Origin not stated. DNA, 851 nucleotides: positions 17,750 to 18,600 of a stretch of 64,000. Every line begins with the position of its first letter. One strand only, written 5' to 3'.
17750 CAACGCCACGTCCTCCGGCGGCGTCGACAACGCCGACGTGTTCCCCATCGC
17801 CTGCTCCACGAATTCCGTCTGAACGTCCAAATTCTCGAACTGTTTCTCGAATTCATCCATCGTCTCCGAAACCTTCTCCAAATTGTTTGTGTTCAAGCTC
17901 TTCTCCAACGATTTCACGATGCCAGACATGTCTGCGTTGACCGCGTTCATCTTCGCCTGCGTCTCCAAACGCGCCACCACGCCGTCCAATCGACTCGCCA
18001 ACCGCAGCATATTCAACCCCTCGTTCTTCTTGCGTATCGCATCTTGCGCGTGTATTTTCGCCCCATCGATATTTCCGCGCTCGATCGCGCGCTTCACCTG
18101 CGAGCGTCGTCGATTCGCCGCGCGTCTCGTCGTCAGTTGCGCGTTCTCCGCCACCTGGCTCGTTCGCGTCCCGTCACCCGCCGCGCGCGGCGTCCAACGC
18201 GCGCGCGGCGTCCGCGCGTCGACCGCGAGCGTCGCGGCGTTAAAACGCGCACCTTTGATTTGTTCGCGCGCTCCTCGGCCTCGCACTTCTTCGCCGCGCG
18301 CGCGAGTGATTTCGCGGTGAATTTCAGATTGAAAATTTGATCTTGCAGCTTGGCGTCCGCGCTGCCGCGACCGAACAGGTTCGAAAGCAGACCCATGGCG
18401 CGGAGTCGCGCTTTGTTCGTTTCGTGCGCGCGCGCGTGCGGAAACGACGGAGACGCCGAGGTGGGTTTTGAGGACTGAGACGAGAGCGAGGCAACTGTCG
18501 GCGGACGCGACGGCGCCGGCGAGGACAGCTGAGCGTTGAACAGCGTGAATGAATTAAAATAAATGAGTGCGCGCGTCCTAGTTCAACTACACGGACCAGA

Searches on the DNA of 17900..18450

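Call 73: search_rna_families(source=window, start=17900, end=18450, threshold=evalue, max_evalue=1)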
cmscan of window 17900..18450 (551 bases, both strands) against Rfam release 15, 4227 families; matches with E-value up to 1: 0.
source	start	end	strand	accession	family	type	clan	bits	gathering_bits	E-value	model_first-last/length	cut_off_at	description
